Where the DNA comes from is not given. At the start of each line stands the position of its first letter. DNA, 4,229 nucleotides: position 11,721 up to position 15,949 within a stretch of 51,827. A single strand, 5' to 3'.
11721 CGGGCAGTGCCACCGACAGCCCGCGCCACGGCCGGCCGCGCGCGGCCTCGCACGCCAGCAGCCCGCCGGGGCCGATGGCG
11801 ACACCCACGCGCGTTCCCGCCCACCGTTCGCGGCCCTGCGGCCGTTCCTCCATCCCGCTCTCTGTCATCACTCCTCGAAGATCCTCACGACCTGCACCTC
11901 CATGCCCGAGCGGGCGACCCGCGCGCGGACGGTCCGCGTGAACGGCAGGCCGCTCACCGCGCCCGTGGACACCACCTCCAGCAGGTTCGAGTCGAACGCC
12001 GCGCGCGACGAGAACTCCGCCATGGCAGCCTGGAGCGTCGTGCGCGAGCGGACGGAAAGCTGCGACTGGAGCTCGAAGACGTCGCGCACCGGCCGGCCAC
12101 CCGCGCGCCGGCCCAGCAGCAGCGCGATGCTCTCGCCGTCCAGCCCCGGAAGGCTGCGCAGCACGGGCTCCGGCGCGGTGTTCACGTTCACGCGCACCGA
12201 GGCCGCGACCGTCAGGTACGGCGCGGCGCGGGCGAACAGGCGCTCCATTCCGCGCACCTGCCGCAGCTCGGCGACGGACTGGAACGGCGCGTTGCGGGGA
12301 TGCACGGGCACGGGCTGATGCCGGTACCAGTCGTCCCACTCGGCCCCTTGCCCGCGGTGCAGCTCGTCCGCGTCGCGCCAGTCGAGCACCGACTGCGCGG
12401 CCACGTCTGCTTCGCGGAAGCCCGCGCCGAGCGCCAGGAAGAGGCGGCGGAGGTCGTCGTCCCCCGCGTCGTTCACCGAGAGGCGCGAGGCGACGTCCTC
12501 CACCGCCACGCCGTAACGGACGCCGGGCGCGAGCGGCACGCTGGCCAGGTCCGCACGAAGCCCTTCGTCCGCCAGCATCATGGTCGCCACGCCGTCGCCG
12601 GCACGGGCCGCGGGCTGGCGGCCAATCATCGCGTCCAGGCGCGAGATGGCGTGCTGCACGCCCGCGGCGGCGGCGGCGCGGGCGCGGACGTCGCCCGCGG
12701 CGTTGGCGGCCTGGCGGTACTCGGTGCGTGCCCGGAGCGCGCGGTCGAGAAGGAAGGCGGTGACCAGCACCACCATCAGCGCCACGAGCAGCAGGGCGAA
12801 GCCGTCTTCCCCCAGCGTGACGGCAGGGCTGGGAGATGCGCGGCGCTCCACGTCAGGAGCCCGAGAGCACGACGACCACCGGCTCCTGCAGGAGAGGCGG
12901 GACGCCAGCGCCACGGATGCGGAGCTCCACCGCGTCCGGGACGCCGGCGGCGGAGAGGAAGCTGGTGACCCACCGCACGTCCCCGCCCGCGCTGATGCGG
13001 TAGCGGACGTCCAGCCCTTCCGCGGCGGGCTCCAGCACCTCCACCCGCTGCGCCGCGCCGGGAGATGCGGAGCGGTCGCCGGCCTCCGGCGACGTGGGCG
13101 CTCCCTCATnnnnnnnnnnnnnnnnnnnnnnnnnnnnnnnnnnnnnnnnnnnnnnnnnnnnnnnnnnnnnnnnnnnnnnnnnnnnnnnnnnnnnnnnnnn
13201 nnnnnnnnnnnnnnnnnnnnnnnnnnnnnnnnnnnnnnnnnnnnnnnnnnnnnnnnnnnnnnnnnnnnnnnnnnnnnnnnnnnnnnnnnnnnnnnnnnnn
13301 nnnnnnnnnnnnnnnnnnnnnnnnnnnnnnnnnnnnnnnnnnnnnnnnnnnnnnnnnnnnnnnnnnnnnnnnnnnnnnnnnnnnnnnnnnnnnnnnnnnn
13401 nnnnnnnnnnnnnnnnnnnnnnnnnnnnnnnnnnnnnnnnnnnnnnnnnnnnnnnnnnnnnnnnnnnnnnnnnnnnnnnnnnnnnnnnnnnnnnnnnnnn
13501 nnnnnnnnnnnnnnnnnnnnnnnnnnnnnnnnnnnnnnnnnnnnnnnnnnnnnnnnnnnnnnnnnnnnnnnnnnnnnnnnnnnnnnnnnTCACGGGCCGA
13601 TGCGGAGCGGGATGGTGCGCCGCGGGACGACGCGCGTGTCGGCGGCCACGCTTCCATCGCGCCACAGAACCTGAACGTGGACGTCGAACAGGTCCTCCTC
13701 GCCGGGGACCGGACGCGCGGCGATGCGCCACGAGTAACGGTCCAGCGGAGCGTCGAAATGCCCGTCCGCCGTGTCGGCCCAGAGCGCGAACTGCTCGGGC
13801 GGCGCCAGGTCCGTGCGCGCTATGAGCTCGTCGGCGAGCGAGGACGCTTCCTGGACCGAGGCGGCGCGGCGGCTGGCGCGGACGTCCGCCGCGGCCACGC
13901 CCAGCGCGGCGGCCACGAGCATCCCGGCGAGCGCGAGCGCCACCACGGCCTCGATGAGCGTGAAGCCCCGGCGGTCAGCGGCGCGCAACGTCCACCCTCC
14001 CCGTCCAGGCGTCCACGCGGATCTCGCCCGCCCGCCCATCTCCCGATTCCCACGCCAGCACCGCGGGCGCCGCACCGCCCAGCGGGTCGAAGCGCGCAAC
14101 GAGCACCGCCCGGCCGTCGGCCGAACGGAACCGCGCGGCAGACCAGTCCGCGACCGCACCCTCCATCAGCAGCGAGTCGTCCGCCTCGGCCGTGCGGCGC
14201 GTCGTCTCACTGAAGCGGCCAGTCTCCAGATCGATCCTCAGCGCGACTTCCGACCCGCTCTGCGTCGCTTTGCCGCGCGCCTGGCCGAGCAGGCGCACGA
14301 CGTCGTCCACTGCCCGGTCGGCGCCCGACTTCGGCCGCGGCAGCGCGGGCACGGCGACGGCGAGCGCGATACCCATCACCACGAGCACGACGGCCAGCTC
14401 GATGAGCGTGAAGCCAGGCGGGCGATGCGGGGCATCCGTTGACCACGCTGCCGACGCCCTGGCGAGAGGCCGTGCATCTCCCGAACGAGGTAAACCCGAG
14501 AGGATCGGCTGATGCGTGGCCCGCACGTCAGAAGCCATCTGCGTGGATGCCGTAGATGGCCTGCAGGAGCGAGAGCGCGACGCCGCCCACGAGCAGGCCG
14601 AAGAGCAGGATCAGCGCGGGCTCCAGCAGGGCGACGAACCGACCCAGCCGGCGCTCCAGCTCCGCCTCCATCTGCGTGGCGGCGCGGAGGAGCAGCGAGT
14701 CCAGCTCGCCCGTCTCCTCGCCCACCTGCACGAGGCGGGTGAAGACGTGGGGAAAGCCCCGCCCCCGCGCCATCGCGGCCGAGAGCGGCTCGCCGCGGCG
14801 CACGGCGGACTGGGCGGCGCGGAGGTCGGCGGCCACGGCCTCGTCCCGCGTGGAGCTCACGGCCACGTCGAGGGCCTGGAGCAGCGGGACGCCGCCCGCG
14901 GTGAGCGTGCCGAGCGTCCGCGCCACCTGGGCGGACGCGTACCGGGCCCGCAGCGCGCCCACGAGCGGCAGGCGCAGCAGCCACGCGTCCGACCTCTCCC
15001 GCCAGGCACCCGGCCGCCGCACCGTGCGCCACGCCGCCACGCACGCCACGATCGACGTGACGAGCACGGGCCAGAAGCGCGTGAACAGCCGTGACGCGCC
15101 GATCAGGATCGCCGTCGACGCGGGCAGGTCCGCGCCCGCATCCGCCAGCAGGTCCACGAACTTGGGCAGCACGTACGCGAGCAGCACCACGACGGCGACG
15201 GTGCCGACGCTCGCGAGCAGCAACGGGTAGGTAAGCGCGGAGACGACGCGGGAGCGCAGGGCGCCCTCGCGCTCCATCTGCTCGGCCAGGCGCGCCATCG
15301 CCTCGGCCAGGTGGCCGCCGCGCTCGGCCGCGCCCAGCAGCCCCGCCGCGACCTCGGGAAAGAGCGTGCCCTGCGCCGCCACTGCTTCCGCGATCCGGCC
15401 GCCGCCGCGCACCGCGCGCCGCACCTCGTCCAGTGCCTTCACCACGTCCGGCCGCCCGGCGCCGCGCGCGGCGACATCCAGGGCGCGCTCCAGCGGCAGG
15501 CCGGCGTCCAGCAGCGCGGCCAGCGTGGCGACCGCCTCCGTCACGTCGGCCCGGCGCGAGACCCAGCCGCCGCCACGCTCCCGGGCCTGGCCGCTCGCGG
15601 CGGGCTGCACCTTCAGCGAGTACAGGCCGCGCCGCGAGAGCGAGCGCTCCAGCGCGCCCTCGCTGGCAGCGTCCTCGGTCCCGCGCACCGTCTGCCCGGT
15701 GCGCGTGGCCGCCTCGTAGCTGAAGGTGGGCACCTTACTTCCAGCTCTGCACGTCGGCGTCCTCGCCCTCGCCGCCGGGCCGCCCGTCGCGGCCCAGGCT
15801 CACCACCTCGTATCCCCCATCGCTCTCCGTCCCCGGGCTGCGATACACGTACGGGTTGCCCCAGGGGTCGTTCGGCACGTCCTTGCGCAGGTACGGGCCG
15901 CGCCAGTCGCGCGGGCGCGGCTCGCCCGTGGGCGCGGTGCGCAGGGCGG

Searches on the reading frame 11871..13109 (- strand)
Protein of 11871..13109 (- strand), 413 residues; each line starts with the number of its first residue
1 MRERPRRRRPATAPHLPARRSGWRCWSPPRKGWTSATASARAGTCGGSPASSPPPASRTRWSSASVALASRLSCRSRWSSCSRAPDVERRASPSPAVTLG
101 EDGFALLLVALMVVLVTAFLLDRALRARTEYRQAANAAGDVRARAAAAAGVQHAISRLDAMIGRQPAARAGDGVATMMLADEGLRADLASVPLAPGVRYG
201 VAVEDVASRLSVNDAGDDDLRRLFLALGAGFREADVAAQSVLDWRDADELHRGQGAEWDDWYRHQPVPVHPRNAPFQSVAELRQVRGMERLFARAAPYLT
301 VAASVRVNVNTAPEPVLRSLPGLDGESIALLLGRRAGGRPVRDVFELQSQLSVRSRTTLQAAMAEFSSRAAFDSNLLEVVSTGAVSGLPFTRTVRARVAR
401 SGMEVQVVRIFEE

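Call 15: search_protein_families(library=pfam, proteins=[window:11871-13109:-], max_evalue=0.001)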
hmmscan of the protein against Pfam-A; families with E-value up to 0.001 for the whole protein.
window:11871-13109:- (413 aa): 3 families
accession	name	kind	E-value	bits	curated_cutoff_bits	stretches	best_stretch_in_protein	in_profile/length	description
PF21687.3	T2SSK_1st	-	7.2e-15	56.1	26.2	1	215-302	18-105/107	Type II secretion system (T2SS), protein K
PF03934.19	T2SSK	-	3.3e-05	24.6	24.2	1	307-363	1-57/63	Type II secretion system (T2SS), protein K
PF12836.13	HHH_3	-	7.8e-05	23.1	27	0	304-329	3-27/65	Helix-hairpin-helix motif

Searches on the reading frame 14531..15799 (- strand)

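Call 15: search_protein_families(library=pfam, proteins=[window:14531-15799:-], max_evalue=0.001)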
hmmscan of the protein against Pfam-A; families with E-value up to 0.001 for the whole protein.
window:14531-15799:- (423 aa): 1 family
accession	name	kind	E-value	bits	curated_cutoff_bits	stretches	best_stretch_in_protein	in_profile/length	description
PF00482.28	T2SSF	-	3.1e-50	169.7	25.2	2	91-212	3-125/125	Type II secretion system (T2SS), protein F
